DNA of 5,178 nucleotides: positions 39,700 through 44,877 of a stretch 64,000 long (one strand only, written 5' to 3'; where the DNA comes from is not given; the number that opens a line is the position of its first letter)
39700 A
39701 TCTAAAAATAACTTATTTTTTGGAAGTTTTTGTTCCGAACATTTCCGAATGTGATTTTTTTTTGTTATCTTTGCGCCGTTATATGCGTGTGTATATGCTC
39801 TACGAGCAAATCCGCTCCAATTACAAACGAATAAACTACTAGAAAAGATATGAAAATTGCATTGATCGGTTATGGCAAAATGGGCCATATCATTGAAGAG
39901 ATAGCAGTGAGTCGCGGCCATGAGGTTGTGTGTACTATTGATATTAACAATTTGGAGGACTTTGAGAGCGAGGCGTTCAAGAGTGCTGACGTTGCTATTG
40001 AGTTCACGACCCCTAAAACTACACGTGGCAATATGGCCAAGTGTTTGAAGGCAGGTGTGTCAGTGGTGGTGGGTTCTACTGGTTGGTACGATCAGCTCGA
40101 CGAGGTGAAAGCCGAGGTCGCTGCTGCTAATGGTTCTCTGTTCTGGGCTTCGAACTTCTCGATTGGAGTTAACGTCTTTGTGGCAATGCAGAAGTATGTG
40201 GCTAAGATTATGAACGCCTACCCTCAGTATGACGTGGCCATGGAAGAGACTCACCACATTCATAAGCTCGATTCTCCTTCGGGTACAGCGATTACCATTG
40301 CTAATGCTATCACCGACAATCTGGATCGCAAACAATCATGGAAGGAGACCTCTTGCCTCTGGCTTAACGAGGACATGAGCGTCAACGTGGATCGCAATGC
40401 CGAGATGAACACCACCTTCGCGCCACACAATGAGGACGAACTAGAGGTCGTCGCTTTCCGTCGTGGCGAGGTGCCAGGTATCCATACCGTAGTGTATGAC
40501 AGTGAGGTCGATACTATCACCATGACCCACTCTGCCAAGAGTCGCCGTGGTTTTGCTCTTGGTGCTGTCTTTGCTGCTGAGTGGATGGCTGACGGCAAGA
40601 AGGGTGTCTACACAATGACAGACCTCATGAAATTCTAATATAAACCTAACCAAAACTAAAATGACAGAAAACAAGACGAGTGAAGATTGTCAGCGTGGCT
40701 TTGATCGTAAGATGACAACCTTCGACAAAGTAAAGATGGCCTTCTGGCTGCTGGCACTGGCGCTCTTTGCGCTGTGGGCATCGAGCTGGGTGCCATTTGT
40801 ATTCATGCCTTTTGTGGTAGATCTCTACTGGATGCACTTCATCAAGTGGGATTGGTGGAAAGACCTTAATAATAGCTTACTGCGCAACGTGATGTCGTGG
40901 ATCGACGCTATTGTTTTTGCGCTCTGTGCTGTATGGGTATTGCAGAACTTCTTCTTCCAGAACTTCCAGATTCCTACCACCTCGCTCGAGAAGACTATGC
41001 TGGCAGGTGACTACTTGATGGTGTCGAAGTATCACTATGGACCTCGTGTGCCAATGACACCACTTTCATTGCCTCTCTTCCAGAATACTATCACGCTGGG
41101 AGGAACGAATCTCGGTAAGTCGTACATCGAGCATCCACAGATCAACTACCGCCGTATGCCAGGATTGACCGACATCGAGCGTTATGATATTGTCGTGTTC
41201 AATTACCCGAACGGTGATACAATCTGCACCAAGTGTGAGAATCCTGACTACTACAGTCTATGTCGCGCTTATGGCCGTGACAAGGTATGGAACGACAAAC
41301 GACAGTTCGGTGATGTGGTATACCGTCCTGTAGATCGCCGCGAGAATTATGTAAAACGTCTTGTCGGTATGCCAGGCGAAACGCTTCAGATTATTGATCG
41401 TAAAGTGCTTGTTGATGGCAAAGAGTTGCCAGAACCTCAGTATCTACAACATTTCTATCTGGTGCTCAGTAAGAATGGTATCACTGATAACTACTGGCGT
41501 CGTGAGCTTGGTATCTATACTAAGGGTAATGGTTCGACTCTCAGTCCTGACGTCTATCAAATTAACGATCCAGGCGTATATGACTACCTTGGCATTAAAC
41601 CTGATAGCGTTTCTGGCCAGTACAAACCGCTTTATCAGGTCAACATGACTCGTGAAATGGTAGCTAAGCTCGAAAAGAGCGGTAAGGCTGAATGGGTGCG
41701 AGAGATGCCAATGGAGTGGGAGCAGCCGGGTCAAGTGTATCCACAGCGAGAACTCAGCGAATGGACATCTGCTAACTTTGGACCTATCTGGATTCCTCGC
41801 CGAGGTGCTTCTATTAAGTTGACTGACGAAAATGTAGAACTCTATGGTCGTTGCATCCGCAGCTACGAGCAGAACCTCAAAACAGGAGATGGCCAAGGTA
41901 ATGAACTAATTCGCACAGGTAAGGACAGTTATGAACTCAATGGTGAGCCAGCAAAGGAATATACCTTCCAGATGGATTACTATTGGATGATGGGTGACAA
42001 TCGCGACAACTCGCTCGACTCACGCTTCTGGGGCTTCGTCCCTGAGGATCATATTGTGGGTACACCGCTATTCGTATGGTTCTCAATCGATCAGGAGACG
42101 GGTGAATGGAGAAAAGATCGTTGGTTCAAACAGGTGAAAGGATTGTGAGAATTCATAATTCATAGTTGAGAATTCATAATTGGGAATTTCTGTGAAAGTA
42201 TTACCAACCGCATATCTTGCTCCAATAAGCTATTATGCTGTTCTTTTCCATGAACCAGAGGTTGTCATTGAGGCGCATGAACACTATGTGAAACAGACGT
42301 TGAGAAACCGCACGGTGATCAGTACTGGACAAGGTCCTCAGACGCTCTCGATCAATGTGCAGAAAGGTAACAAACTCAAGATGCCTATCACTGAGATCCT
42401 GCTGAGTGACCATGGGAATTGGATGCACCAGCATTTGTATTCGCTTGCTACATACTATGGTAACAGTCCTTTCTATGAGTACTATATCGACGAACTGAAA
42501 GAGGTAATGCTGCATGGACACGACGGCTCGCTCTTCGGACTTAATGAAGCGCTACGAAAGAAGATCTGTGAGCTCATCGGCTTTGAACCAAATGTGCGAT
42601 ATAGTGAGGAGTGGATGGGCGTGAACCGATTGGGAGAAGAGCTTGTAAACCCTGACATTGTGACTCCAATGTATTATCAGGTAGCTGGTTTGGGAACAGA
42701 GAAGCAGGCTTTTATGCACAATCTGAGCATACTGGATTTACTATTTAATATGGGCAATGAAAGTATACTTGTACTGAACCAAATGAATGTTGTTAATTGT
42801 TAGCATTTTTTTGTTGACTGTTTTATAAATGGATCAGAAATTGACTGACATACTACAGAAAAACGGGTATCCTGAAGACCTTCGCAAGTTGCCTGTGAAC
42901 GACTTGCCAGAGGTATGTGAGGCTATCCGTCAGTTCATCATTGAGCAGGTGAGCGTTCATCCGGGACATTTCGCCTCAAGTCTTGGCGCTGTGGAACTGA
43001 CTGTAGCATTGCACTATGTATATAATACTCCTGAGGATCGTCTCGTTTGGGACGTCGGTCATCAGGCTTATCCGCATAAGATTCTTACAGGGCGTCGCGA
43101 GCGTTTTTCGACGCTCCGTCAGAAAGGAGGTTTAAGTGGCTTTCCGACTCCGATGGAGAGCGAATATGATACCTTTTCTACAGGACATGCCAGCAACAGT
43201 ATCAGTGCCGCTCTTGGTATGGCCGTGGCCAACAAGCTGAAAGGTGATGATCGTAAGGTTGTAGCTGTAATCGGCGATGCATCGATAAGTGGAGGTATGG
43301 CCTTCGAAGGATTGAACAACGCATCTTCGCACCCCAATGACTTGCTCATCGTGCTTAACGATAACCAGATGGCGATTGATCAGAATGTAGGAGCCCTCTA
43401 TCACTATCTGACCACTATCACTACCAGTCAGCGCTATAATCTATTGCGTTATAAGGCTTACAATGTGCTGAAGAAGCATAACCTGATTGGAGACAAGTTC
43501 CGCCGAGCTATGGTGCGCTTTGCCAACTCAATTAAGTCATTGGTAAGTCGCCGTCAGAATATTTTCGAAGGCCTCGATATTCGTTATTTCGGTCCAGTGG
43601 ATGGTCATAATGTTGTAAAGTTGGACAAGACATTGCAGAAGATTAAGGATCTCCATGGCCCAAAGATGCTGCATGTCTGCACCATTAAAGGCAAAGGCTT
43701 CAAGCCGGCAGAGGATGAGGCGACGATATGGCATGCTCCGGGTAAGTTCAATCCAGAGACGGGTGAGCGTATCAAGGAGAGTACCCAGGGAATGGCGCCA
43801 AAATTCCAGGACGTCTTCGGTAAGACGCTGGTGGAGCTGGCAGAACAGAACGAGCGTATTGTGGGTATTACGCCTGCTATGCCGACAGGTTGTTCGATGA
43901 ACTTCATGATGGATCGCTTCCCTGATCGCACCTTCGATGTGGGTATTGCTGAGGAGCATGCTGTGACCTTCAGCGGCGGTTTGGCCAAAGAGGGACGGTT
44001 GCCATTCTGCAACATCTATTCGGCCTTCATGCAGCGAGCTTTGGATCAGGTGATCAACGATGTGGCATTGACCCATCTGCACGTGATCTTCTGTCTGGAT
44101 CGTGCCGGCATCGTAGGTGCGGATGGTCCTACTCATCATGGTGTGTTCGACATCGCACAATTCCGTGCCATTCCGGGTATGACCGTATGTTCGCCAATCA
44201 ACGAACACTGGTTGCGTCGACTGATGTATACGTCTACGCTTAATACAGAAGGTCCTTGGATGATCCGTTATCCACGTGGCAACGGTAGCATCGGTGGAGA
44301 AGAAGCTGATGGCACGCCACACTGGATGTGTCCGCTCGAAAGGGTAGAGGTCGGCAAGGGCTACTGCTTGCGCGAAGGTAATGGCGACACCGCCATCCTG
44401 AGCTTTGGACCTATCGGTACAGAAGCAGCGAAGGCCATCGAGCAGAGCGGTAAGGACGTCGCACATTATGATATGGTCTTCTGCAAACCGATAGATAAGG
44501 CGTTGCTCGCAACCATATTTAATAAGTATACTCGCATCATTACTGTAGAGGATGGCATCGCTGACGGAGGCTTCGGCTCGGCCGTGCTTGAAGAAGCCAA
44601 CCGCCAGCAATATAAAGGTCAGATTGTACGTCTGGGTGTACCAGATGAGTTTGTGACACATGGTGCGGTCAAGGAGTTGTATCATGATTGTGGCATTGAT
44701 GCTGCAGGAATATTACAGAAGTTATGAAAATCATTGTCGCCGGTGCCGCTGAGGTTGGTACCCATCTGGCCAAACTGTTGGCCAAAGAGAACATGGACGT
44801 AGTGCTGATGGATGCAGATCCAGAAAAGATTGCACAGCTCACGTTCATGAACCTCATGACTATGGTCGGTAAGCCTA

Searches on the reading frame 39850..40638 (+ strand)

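Call 89: search_protein_families(library=pfam, proteins=[window:39850-40638:+], max_evalue=0.00001)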
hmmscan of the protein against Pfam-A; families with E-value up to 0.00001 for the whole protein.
window:39850-40638:+ (262 aa): 2 families
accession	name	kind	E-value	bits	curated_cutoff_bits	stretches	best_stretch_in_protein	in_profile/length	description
PF05173.19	DapB_C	-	1.5e-37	128.8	27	1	106-260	1-121/121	Dihydrodipicolinate reductase, C-terminus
PF01113.26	DapB_N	-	1.1e-16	61.5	25.6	1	1-103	1-124/124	Dihydrodipicolinate reductase, N-terminus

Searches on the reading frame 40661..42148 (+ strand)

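Call 89: search_protein_families(library=pfam, proteins=[window:40661-42148:+], max_evalue=0.00001)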
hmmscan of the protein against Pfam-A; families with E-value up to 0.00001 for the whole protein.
window:40661-42148:+ (495 aa): 1 family
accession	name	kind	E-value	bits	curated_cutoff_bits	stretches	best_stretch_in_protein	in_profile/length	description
PF10502.14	Peptidase_S26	-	1.3e-39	136.3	22.9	2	78-260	2-103/168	Signal peptidase, peptidase S26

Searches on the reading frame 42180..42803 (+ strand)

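Call 89: search_protein_families(library=pfam, proteins=[window:42180-42803:+], max_evalue=0.00001)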
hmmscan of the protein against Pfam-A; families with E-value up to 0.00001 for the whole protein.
window:42180-42803:+ (207 aa): 1 family
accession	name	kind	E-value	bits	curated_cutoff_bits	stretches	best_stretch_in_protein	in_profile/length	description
PF08889.16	WbqC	-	2.5e-28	99.9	21.3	1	14-148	5-138/218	WbqC-like protein family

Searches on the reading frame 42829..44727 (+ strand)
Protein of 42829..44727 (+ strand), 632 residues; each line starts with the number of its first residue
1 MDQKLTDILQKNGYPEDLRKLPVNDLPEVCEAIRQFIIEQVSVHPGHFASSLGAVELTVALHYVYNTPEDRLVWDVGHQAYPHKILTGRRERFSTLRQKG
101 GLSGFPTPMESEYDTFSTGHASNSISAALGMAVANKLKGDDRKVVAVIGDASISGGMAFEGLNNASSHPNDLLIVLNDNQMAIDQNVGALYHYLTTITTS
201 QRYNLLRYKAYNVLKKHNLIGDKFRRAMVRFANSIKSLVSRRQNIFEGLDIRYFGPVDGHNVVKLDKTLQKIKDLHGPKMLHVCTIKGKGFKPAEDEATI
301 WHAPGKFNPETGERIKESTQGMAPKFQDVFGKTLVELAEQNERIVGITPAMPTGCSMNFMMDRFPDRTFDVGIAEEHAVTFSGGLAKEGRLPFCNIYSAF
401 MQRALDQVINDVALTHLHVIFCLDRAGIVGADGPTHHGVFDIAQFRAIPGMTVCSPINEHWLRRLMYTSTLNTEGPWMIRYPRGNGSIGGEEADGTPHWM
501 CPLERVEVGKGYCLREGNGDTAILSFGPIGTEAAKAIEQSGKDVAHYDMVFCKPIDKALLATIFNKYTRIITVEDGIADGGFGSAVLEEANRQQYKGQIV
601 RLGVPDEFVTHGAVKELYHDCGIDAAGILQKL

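Call 90: search_protein_families(library=pfam, proteins=[window:42829-44727:+], max_evalue=0.00001)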
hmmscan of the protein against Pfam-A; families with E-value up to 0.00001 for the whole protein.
window:42829-44727:+ (632 aa): 4 families
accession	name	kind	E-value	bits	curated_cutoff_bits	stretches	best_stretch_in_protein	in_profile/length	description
PF13292.11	DXP_synthase_N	-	4e-115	384.3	21.2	1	11-285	3-274/274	1-deoxy-D-xylulose-5-phosphate synthase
PF02779.29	Transket_pyr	-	3.8e-37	128.1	27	1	325-485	4-171/174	Transketolase, pyrimidine binding domain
PF02780.25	Transketolase_C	-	2.8e-20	72.9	25.9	1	509-628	1-124/124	Transketolase, C-terminal domain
PF00676.26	E1_dh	-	6e-06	25.9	22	1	120-183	104-165/300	Dehydrogenase E1 component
